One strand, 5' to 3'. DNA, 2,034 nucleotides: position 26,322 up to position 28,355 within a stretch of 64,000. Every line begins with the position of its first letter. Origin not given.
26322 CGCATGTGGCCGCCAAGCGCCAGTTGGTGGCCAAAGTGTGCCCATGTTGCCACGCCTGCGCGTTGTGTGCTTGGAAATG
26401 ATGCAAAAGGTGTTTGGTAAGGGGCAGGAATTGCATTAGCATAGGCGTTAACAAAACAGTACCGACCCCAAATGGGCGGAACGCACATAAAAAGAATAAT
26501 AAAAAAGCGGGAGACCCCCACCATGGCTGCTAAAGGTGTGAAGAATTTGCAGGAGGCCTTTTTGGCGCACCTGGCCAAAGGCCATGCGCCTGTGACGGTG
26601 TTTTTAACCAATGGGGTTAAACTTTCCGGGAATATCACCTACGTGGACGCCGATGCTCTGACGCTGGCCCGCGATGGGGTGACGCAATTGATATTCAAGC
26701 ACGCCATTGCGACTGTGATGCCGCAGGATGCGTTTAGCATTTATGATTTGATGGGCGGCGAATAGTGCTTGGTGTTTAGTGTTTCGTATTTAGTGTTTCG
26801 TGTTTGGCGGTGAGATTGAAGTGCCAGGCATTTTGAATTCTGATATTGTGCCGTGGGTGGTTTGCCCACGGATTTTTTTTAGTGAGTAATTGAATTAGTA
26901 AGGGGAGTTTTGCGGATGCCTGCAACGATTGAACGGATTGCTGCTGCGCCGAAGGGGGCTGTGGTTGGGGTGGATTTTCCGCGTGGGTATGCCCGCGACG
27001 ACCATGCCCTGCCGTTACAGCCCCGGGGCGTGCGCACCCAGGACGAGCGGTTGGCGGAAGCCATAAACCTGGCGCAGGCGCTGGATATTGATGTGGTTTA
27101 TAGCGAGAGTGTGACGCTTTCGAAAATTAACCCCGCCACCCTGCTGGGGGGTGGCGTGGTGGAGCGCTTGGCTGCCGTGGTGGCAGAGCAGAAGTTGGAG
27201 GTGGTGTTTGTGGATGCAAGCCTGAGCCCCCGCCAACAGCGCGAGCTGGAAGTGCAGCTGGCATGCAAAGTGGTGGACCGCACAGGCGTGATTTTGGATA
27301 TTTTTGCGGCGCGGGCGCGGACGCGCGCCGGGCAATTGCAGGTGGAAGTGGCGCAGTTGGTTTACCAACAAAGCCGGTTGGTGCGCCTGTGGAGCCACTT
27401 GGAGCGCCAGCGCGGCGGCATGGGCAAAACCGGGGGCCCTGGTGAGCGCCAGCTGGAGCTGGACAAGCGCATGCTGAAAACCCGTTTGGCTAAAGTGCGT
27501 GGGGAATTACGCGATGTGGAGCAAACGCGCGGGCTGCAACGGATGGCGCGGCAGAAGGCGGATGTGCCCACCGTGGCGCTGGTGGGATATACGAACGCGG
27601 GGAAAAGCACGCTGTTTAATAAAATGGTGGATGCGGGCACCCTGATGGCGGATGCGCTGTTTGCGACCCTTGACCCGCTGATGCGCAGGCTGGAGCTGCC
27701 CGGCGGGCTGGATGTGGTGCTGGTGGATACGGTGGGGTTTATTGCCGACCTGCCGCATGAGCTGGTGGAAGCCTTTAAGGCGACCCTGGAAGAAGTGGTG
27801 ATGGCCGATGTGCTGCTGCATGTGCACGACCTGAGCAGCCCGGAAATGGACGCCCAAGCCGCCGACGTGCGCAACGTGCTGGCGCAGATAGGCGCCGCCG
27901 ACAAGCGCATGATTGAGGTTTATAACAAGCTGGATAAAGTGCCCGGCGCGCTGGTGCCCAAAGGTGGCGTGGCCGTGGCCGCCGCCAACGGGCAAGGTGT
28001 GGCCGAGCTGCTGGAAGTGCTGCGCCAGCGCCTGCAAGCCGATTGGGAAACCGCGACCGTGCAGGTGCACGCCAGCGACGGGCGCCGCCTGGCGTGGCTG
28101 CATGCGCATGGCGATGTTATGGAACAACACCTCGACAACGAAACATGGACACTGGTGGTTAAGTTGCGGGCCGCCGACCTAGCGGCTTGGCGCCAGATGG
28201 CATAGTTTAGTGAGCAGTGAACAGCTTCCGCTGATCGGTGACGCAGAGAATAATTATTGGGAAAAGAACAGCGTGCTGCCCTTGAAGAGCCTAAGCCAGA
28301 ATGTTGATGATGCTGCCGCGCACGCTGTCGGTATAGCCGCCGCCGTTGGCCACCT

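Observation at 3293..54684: Strand-locked heptanucleotide tandem arrays (GTGAACA / GTTAGAR / GTGTTTR) anchored on stop codons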

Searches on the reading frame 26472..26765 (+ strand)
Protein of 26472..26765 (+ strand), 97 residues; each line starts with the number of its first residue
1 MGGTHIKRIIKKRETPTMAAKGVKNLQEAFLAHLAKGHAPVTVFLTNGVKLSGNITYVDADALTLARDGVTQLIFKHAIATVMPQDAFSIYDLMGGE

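Call 9: find_encoding_contigs(protein=window:26472-26765:+, flank=10000, max_places=10)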
Protein window:26472-26765:+ (97 aa): no gene with exactly this product is on record in the collection.

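Call 11: find_encoding_contigs(protein=window:26523-26765:+, flank=10000, max_places=10)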
Protein window:26523-26765:+ (80 aa): 9 contigs read that carry it; 8 places shown.
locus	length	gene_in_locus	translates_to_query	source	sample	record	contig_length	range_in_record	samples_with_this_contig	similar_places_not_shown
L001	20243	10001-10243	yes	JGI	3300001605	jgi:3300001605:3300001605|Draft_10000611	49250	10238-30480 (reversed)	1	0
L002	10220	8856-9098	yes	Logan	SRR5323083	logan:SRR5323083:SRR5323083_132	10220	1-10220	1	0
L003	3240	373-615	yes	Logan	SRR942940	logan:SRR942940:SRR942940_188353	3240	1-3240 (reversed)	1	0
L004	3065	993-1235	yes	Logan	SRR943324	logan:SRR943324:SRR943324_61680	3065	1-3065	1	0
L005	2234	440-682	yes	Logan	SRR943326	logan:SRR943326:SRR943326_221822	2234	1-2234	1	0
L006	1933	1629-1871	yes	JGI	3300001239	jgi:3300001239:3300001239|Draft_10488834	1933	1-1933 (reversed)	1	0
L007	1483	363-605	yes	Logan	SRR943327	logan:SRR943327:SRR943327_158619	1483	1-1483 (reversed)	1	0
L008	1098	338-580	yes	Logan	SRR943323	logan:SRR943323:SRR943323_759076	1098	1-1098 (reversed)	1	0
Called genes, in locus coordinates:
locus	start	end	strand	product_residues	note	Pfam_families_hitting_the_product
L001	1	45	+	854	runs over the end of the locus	PF13116:YhdP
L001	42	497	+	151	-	PF02643:DUF192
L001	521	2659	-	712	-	PF11412:DsbD_N, PF02683:DsbD_TM, PF13098:Thioredoxin_2 (weak), PF13899:Thioredoxin_7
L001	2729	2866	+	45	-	-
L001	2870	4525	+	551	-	PF00989:PAS (faint), PF08448:PAS_4 (weak), PF13188:PAS_8 (faint), PF08448:PAS_4, PF00990:GGDEF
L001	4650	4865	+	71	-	-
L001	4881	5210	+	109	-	PF01906:YbjQ_1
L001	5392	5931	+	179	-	-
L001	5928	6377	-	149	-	PF01475:FUR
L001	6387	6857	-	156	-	-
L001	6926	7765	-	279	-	-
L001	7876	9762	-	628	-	PF02705:K_trans, PF22776:K_trans_C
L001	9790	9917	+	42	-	-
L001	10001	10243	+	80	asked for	PF17209:Hfq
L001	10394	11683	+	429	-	PF13167:GTP-bdg_N, PF19275:HflX_C (faint), PF16360:GTP-bdg_M, PF01926:MMR_HSR1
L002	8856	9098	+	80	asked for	PF17209:Hfq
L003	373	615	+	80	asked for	PF17209:Hfq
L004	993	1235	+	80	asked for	PF17209:Hfq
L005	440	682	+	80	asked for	PF17209:Hfq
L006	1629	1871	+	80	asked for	PF17209:Hfq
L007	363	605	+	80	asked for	PF17209:Hfq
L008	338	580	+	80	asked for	PF17209:Hfq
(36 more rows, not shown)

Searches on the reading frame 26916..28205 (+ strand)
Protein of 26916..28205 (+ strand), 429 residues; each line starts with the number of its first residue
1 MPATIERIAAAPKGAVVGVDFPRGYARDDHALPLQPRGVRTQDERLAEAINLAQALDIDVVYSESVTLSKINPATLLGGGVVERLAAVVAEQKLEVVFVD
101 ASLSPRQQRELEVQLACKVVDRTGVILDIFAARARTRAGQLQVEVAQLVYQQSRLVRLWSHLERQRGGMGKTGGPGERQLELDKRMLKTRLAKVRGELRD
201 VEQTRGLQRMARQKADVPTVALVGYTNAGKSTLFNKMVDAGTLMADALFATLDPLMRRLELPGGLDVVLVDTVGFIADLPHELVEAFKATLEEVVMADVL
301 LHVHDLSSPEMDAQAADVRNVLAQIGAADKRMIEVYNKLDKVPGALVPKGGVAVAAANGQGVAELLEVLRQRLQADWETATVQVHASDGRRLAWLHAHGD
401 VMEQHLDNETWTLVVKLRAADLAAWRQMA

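Call 16: find_homologous_proteins(query=window:26916-28205:+, max_evalue=1e-40)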
Query window:26916-28205:+ (429 aa): 8000 proteins with E <= 1e-40 among 8000 candidates; the best 120 are listed.
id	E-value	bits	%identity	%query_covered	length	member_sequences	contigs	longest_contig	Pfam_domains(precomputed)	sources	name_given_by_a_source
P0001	2.0e-252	855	93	100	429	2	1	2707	PF19275.5,PF01926.30,PF13167.12,PF16360.11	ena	-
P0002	9.8e-231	784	84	100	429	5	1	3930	PF19275.5,PF01926.30,PF13167.12,PF16360.11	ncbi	-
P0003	2.4e-230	783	85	100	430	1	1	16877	PF19275.5,PF01926.30,PF13167.12,PF16360.11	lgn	-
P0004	3.3e-223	759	83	100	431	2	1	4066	PF19275.5,PF01926.30,PF13167.12,PF16360.11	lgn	-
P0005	3.8e-222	756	82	100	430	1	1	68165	PF19275.5,PF01926.30,PF13167.12,PF16360.11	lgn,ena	-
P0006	5.5e-222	755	82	100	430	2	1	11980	PF19275.5,PF01926.30,PF13167.12,PF16360.11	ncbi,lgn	-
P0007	1.8e-221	753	81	100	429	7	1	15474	PF19275.5,PF01926.30,PF13167.12,PF16360.11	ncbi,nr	ncbi:MAG: GTPase HflX [Alphaproteobacteria bacterium]|nr:MAG: GTPase HflX [Alphaproteobacteria bacte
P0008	7.3e-212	722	78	100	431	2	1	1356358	PF19275.5,PF01926.30,PF13167.12,PF00350.30,PF16360.11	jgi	jgi:GTP-binding protein HflX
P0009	1.5e-210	718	78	100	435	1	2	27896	PF19275.5,PF01926.30,PF13167.12,PF16360.11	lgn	-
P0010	2.6e-209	713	78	100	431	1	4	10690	PF19275.5,PF01926.30,PF13167.12,PF16360.11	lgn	-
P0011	5.0e-209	712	80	96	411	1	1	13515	PF19275.5,PF01926.30,PF13167.12,PF16360.11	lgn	-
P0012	7.9e-209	712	81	96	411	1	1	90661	PF19275.5,PF01926.30,PF13167.12,PF16360.11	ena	-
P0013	2.9e-207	707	77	100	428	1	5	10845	PF19275.5,PF01926.30,PF13167.12,PF16360.11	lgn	-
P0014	3.4e-206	703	79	96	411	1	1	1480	PF19275.5,PF01926.30,PF13167.12,PF16360.11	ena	-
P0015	2.2e-202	691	78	97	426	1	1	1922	PF19275.5,PF01926.30,PF13167.12,PF16360.11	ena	-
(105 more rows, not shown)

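Call 18: find_encoding_contigs(protein=P0008, flank=10000, max_places=3)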
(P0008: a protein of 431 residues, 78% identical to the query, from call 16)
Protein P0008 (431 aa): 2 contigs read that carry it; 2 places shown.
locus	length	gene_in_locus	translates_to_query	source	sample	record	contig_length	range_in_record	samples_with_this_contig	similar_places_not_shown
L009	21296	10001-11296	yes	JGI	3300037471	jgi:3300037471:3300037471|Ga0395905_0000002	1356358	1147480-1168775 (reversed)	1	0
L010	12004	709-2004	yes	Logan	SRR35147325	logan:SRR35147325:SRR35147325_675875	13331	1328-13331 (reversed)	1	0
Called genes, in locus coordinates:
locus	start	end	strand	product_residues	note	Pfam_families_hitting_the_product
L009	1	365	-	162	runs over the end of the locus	-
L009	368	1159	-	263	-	PF13489:Methyltransf_23 (faint), PF03269:DUF268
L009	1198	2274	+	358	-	PF01207:Dus, PF00977:His_biosynth (weak)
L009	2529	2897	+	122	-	PF02954:HTH_8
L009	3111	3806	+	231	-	-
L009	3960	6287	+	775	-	PF19312:NtrY_N, PF00672:HAMP, PF00512:HisKA, PF02518:HATPase_c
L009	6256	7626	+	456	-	PF00072:Response_reg, PF00158:Sigma54_activat, PF14532:Sigma54_activ_2, PF00158:Sigma54_activat, PF25601:AAA_lid_14, PF02954:HTH_8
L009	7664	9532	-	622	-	PF02705:K_trans, PF22776:K_trans_C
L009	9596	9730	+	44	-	-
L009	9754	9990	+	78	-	PF17209:Hfq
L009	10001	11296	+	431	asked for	PF13167:GTP-bdg_N, PF16360:GTP-bdg_M, PF00350:Dynamin_N (faint), PF01926:MMR_HSR1, PF19275:HflX_C (weak)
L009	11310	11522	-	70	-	-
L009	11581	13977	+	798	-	PF00989:PAS (weak), PF08447:PAS_3 (faint), PF08448:PAS_4, PF13426:PAS_9 (weak), PF00989:PAS, PF13426:PAS_9, PF00990:GGDEF, PF00563:EAL, +1 more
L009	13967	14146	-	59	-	-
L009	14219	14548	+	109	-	PF00111:Fer2 (weak)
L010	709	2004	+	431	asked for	PF13167:GTP-bdg_N, PF16360:GTP-bdg_M, PF00350:Dynamin_N (faint), PF01926:MMR_HSR1, PF19275:HflX_C (weak)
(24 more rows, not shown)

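Call 19: find_encoding_contigs(protein=P0005, flank=10000, max_places=3)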
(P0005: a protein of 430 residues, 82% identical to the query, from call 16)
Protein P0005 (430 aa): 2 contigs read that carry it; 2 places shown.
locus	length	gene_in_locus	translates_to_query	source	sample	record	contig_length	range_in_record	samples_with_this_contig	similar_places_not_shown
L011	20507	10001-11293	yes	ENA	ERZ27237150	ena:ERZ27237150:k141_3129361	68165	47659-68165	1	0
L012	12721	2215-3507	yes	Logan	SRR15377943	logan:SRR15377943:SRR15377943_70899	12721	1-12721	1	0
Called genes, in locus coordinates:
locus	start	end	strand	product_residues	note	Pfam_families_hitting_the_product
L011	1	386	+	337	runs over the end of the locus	PF01207:Dus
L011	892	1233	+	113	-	PF02954:HTH_8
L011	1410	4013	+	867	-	PF19312:NtrY_N, PF00672:HAMP, PF00512:HisKA, PF02518:HATPase_c, PF13581:HATPase_c_2 (faint)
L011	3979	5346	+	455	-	PF00072:Response_reg, PF00158:Sigma54_activat, PF14532:Sigma54_activ_2, PF25601:AAA_lid_14, PF02954:HTH_8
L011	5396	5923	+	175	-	PF00293:NUDIX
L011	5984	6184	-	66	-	-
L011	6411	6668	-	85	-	-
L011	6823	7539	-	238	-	-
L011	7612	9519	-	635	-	PF02705:K_trans, PF22776:K_trans_C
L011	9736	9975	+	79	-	PF17209:Hfq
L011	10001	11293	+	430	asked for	PF13167:GTP-bdg_N, PF16360:GTP-bdg_M, PF01926:MMR_HSR1, PF19275:HflX_C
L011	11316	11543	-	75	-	-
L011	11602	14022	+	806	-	PF08448:PAS_4, PF13188:PAS_8 (faint), PF00989:PAS, PF13426:PAS_9, PF08447:PAS_3 (weak), PF00990:GGDEF, PF00563:EAL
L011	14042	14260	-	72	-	-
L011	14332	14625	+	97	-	PF00111:Fer2 (weak)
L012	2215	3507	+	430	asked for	PF13167:GTP-bdg_N, PF16360:GTP-bdg_M, PF01926:MMR_HSR1, PF19275:HflX_C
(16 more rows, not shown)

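Call 21: find_encoding_contigs(protein=P0001, flank=10000, max_places=4)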
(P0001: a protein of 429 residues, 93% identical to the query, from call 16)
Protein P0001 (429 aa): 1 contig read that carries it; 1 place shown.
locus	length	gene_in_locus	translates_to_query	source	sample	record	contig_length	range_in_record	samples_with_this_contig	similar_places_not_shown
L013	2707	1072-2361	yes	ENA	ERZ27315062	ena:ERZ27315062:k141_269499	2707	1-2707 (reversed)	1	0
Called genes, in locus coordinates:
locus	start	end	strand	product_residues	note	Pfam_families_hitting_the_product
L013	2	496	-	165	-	?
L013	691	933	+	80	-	PF17209:Hfq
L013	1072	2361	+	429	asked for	PF13167:GTP-bdg_N, PF16360:GTP-bdg_M, PF01926:MMR_HSR1, PF19275:HflX_C (weak)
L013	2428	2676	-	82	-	-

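Call 22: find_encoding_contigs(protein=P0003, flank=10000, max_places=4)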
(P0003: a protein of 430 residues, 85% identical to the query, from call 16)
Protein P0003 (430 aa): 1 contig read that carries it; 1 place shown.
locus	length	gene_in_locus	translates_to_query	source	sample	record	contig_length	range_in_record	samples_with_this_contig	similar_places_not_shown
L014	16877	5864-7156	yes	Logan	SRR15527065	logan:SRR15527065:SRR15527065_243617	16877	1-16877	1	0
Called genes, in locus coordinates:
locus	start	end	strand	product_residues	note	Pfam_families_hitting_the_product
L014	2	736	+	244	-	?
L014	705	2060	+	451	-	PF00072:Response_reg, PF00158:Sigma54_activat, PF14532:Sigma54_activ_2, PF25601:AAA_lid_14, PF02954:HTH_8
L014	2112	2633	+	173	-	PF00293:NUDIX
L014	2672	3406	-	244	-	-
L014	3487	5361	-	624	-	PF02705:K_trans, PF22776:K_trans_C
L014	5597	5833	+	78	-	PF17209:Hfq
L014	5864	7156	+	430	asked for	PF13167:GTP-bdg_N, PF16360:GTP-bdg_M, PF01926:MMR_HSR1, PF19275:HflX_C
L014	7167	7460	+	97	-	-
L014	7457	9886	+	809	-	PF00989:PAS (weak), PF08448:PAS_4, PF08447:PAS_3 (weak), PF13426:PAS_9 (weak), PF00989:PAS, PF13426:PAS_9, PF00990:GGDEF, PF00563:EAL, +2 more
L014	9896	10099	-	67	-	-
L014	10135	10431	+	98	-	PF00111:Fer2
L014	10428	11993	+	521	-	PF23571:GH3_M (weak)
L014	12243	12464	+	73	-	-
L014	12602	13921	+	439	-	PF00275:EPSP_synthase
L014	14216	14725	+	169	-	-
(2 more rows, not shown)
